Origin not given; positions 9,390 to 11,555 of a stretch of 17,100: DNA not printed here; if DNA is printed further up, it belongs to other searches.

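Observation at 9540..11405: Long RelA/SpoT homologue in an archaeal housekeeping context, with an intact HD hydrolase but an apparently dead synthetase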

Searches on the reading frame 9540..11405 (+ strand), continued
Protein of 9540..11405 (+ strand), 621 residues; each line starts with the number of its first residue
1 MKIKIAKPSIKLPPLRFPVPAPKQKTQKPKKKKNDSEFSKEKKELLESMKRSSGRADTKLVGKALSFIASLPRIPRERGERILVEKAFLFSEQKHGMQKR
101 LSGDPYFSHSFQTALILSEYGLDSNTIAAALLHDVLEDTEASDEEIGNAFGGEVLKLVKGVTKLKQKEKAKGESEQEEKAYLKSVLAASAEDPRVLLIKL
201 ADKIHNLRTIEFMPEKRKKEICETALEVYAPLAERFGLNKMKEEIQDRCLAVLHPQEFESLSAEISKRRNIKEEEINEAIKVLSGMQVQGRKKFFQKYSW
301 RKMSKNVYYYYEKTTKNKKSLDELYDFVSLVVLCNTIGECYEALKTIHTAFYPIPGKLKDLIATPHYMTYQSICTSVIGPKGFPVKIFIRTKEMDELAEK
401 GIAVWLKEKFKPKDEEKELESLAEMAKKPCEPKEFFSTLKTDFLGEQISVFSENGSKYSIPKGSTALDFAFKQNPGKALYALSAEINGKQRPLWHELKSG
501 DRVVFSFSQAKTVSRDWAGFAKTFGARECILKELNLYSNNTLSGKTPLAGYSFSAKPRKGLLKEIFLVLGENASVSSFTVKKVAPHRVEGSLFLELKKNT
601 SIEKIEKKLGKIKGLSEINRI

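Call 73: find_encoding_contigs(protein=P0127, flank=7000, max_places=1)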
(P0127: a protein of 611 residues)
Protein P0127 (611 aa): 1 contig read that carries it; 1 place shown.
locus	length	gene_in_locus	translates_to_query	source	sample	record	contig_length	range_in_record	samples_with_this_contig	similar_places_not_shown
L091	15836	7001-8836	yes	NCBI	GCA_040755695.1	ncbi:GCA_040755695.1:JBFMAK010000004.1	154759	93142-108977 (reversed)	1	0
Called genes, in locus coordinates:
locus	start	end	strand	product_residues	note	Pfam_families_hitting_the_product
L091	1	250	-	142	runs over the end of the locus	-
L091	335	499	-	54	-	-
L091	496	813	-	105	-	-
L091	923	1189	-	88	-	-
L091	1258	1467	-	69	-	-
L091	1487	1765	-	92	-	-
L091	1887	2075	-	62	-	-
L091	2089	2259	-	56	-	-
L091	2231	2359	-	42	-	-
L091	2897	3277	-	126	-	-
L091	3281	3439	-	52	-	-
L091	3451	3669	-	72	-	-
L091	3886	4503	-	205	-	-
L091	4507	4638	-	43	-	-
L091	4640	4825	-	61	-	-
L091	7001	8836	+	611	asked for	PF13328:HD_4, PF01966:HD (weak), PF04607:RelA_SpoT, PF02824:TGS, PF01842:ACT (weak), PF13291:ACT_4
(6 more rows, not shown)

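Call 74: find_encoding_contigs(protein=P0145, flank=7000, max_places=1)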
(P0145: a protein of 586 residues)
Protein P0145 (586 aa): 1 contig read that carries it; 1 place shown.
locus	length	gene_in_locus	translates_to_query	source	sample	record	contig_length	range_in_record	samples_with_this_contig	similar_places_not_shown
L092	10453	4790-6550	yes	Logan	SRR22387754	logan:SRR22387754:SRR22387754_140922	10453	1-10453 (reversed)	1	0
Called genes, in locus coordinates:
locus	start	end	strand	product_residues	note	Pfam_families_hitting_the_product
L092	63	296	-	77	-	PF00137:ATP-synt_C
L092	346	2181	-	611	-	PF01496:V_ATPase_I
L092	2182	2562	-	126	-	-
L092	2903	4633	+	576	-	PF03485:Arg_tRNA_synt_N, PF00750:tRNA-synt_1d, PF05746:DALR_1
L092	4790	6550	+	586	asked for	PF13328:HD_4, PF01966:HD, PF04607:RelA_SpoT, PF02824:TGS, PF01842:ACT (weak), PF13291:ACT_4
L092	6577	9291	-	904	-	PF00133:tRNA-synt_1, PF01406:tRNA-synt_1e (faint), PF01921:tRNA-synt_1f (faint), PF09334:tRNA-synt_1g, PF13603:tRNA-synt_1_2, PF00133:tRNA-synt_1, PF09334:tRNA-synt_1g (weak), PF08264:Anticodon_1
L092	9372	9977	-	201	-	-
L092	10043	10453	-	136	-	?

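Call 77: find_homologous_proteins(query=L074:5833-7830:+)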
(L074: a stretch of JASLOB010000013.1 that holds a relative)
Query L074:5833-7830:+ (665 aa): 8000 proteins with E <= 0.001 among 8000 candidates; the best 120 are listed.
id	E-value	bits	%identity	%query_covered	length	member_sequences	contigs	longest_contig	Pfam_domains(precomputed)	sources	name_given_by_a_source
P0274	0.0e+0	1461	100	99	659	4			PF04607.24,PF13328.13,PF02824.28,PF01966.29,PF13291.13,PF01842.32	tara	tara:strand:- start:4322 stop:6301 length:1980 start_codon:yes stop_codon:yes gene_type:complete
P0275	0.0e+0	1291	92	95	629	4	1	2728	PF04607.24,PF13328.13,PF02824.28,PF01966.29,PF13291.13,PF01842.32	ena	-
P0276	0.0e+0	1085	74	95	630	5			PF04607.24,PF13328.13,PF02824.28,PF01966.29,PF13291.13,PF28438.1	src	-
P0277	1.0e-291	987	68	95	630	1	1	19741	PF04607.24,PF13328.13,PF02824.28,PF01966.29,PF13291.13,PF28438.1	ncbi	-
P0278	4.2e-283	959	66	95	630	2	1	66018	PF04607.24,PF13328.13,PF02824.28,PF01966.29,PF13291.13,PF28438.1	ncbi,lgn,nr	ncbi:bifunctional (p)ppGpp synthetase/guanosine-3',5'-bis(diphosphate) 3'-pyrophosphohydrolase [Cand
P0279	1.3e-260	885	64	94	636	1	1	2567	PF04607.24,PF13328.13,PF02824.28,PF01966.29,PF13291.13,PF28438.1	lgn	-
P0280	8.8e-244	829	60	92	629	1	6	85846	PF04607.24,PF13328.13,PF02824.28,PF01966.29,PF13291.13,PF28438.1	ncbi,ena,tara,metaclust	tara:strand:+ start:34142 stop:36031 length:1890 start_codon:yes stop_codon:yes gene_type:complete|m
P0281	1.9e-240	818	58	94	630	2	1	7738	PF04607.24,PF13328.13,PF02824.28,PF01966.29,PF13291.13,PF01842.32,PF28438.1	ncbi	-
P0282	2.2e-239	814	59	94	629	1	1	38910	PF04607.24,PF13328.13,PF02824.28,PF01966.29,PF13291.13,PF01842.32,PF28438.1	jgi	jgi:GTP pyrophosphokinase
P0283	1.3e-238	812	57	95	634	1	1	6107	PF04607.24,PF13328.13,PF02824.28,PF01966.29,PF13291.13,PF28438.1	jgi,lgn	-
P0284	5.0e-236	803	59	94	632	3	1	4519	PF04607.24,PF13328.13,PF02824.28,PF01966.29,PF13291.13,PF01842.32,PF28438.1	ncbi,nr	ncbi:MAG: bifunctional (p)ppGpp synthetase/guanosine-3',5'-bis(diphosphate) 3'-pyrophosphohydrolase 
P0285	5.5e-236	803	59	94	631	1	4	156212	PF04607.24,PF13328.13,PF02824.28,PF01966.29,PF13291.13,PF01842.32,PF28438.1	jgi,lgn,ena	jgi:GTP pyrophosphokinase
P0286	1.0e-230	786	56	95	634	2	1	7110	PF04607.24,PF13328.13,PF02824.28,PF01966.29,PF13291.13,PF28438.1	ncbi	-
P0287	9.6e-229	779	55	94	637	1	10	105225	PF04607.24,PF13328.13,PF02824.28,PF01966.29,PF13291.13,PF28438.1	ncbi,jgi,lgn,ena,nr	ncbi:bifunctional (p)ppGpp synthetase/guanosine-3',5'-bis(diphosphate) 3'-pyrophosphohydrolase [Cand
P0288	1.8e-228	778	56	94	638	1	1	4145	PF04607.24,PF13328.13,PF02824.28,PF01966.29,PF13291.13,PF01842.32,PF28438.1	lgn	-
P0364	5.0e-180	618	55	70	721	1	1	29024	PF04607.24,PF13328.13,PF19296.6,PF02824.28,PF01966.29,PF13291.13,PF01842.32,PF28438.1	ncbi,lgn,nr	ncbi:MAG: bifunctional (p)ppGpp synthetase/guanosine-3',5'-bis(diphosphate) 3'-pyrophosphohydrolase 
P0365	1.1e-179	617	55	71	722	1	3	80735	PF04607.24,PF13328.13,PF19296.6,PF02824.28,PF01966.29,PF13291.13,PF28438.1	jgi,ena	-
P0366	1.2e-179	617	56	70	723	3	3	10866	PF04607.24,PF13328.13,PF19296.6,PF02824.28,PF01966.29,PF13291.13,PF01842.32,PF28438.1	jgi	-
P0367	1.3e-179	617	55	70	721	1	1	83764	PF04607.24,PF13328.13,PF19296.6,PF02824.28,PF01966.29,PF13291.13,PF01842.32,PF28438.1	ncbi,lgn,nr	ncbi:bifunctional (p)ppGpp synthetase/guanosine-3',5'-bis(diphosphate) 3'-pyrophosphohydrolase [Ther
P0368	1.7e-179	617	56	70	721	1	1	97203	PF04607.24,PF13328.13,PF19296.6,PF02824.28,PF01966.29,PF13291.13,PF01842.32,PF28438.1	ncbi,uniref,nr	ncbi:GTP pyrophosphokinase [Fervidicola ferrireducens]|uniref:GTP diphosphokinase n=1 Tax=Fervidicol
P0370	5.7e-179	615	55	69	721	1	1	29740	PF04607.24,PF13328.13,PF19296.6,PF02824.28,PF01966.29,PF13291.13,PF01842.32,PF28438.1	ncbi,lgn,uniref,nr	ncbi:RelA/SpoT family protein [Thermosediminibacter litoriperuensis]|uniref:GTP diphosphokinase n=1 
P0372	9.5e-179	614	55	70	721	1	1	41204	PF04607.24,PF13328.13,PF19296.6,PF02824.28,PF01966.29,PF13291.13,PF01842.32,PF28438.1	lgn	-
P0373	1.6e-178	613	55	70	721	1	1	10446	PF04607.24,PF13328.13,PF19296.6,PF02824.28,PF01966.29,PF13291.13,PF01842.32,PF28438.1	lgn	-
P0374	1.7e-178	613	56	70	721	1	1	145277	PF04607.24,PF13328.13,PF19296.6,PF02824.28,PF01966.29,PF13291.13,PF01842.32,PF28438.1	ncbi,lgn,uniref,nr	ncbi:GTP pyrophosphokinase [Caldanaerovirga acetigignens]|uniref:GTP diphosphokinase n=1 Tax=Caldana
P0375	1.9e-178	613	54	70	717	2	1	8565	PF04607.24,PF13328.13,PF19296.6,PF02824.28,PF01966.29,PF13291.13,PF28438.1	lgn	-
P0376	7.7e-178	611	55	70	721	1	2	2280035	PF04607.24,PF13328.13,PF19296.6,PF02824.28,PF01966.29,PF13291.13,PF01842.32,PF28438.1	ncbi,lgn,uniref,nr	ncbi:RelA/SpoT family protein [Thermosediminibacter oceani]|uniref:GTP diphosphokinase n=1 Tax=Therm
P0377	1.8e-177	610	55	70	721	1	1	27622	PF04607.24,PF13328.13,PF19296.6,PF02824.28,PF01966.29,PF13291.13,PF01842.32,PF28438.1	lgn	-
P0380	4.8e-177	608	54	71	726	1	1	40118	PF04607.24,PF13328.13,PF19296.6,PF02824.28,PF01966.29,PF13291.13,PF28438.1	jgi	-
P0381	9.8e-177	607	57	70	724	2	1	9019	PF04607.24,PF13328.13,PF19296.6,PF02824.28,PF01966.29,PF13291.13,PF28438.1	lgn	-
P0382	2.1e-176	606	54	69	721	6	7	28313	PF04607.24,PF13328.13,PF19296.6,PF02824.28,PF01966.29,PF13291.13,PF28438.1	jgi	-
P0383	2.5e-176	606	54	70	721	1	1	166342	PF04607.24,PF13328.13,PF19296.6,PF02824.28,PF01966.29,PF13291.13,PF01842.32,PF28438.1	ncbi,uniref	ncbi:RelA/SpoT family protein [Thermoanaerobacterium sp. DL9XJH110]|uniref:RelA/SpoT family protein 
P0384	4.2e-176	605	54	70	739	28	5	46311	PF04607.24,PF13328.13,PF19296.6,PF02824.28,PF01966.29,PF13291.13,PF28438.1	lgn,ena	-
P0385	4.3e-176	605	54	71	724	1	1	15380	PF04607.24,PF13328.13,PF19296.6,PF02824.28,PF01966.29,PF13291.13,PF01842.32,PF28438.1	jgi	jgi:GTP pyrophosphokinase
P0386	4.6e-176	605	54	70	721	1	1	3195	PF04607.24,PF13328.13,PF19296.6,PF02824.28,PF01966.29,PF13291.13,PF01842.32,PF28438.1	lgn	-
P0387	4.8e-176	605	55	70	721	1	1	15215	PF04607.24,PF13328.13,PF19296.6,PF02824.28,PF01966.29,PF13291.13,PF01842.32,PF28438.1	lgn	-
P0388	5.5e-176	605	54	71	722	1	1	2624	PF04607.24,PF13328.13,PF19296.6,PF02824.28,PF01966.29,PF13291.13,PF28438.1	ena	-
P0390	1.6e-175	603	56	70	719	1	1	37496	PF04607.24,PF13328.13,PF19296.6,PF02824.28,PF01966.29,PF22629.3,PF13291.13,PF01842.32,PF28438.1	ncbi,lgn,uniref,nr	ncbi:RelA/SpoT family protein [Thermovenabulum gondwanense]|uniref:GTP diphosphokinase n=1 Tax=Therm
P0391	1.6e-175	603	54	70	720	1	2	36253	PF04607.24,PF13328.13,PF19296.6,PF02824.28,PF01966.29,PF22629.3,PF13291.13,PF01842.32,PF28438.1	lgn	-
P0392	1.8e-175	603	56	70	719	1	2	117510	PF04607.24,PF13328.13,PF19296.6,PF02824.28,PF01966.29,PF22629.3,PF13291.13,PF01842.32,PF28438.1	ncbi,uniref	ncbi:RelA/SpoT family protein [Thermovenabulum sp.]|uniref:RelA/SpoT family protein n=1 Tax=Thermove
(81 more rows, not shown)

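Call 78: search_protein_families(library=pfam, proteins=[P0055, P0278, P0003, P0015], max_evalue=0.01)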
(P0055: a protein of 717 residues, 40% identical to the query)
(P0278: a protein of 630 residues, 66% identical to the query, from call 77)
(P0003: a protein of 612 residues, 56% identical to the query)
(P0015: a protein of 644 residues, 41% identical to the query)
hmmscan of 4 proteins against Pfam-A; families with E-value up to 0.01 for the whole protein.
P0055 (717 aa): 9 families
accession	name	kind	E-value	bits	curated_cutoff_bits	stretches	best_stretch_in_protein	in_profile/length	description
PF13328.12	HD_4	-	8e-54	182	27.2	1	24-173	1-155/156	HD domain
PF04607.23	RelA_SpoT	-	2.6e-45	153.7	27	1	233-342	1-111/113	Region found in RelA / SpoT proteins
PF02824.27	TGS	-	2e-24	85.8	22.2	1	385-444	1-60/60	TGS domain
PF13291.12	ACT_4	-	2e-23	83.3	27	1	638-714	3-80/80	ACT domain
PF01966.28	HD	-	1.1e-13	51.9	22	1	43-142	1-116/116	HD domain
PF19296.4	RelA_AH_RIS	-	1.2e-13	51.9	23.8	1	458-618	3-175/185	RelA/SpoT, AH and RIS domains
PF01842.31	ACT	-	5.6e-07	29.7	27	1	644-707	3-65/66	ACT domain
PF22629.2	ACT_AHAS_ss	-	8.3e-05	23.1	27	1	644-710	1-66/67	AHAS small subunit-like ACT domain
PF19940.4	DUF6402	-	0.0058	16.3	26.4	0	421-535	53-156/278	Family of unknown function (DUF6402)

P0278 (630 aa): 6 families
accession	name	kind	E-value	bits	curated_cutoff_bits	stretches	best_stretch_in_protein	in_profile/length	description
PF13328.12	HD_4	-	2.4e-43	148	27.2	1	25-172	1-155/156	HD domain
PF04607.23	RelA_SpoT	-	1.1e-40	138.9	27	1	232-339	1-110/113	Region found in RelA / SpoT proteins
PF02824.27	TGS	-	6.8e-23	80.9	22.2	1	382-441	1-60/60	TGS domain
PF13291.12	ACT_4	-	5.8e-12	46.6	27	1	553-625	5-78/80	ACT domain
PF01966.28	HD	-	3.5e-09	37.4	22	1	45-141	2-116/116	HD domain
PF01842.31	ACT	-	6e-05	23.2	27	1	556-619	2-64/66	ACT domain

P0003 (612 aa): 5 families
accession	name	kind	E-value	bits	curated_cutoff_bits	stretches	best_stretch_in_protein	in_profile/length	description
PF13328.12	HD_4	-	4.3e-40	137.4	27.2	1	77-229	1-155/156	HD domain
PF04607.23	RelA_SpoT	-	3.8e-24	85.6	27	1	295-398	3-107/113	Region found in RelA / SpoT proteins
PF01966.28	HD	-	1e-11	45.6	22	1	96-197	1-115/116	HD domain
PF02824.27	TGS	-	1.2e-08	35.3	22.2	1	440-495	2-57/60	TGS domain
PF13291.12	ACT_4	-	1.6e-07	32.3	27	1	538-610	7-80/80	ACT domain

P0015 (644 aa): 5 families
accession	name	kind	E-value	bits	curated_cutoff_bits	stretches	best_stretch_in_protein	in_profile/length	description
PF13328.12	HD_4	-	3.4e-42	144.3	27.2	1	115-264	1-155/156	HD domain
PF04607.23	RelA_SpoT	-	8.5e-17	61.9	27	1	330-425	3-99/113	Region found in RelA / SpoT proteins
PF13291.12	ACT_4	-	3e-09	37.9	27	1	570-641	6-78/80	ACT domain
PF01966.28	HD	-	8e-09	36.2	22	1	134-232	1-115/116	HD domain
PF02824.27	TGS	-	5.5e-08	33.2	22.2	1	471-524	1-54/60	TGS domain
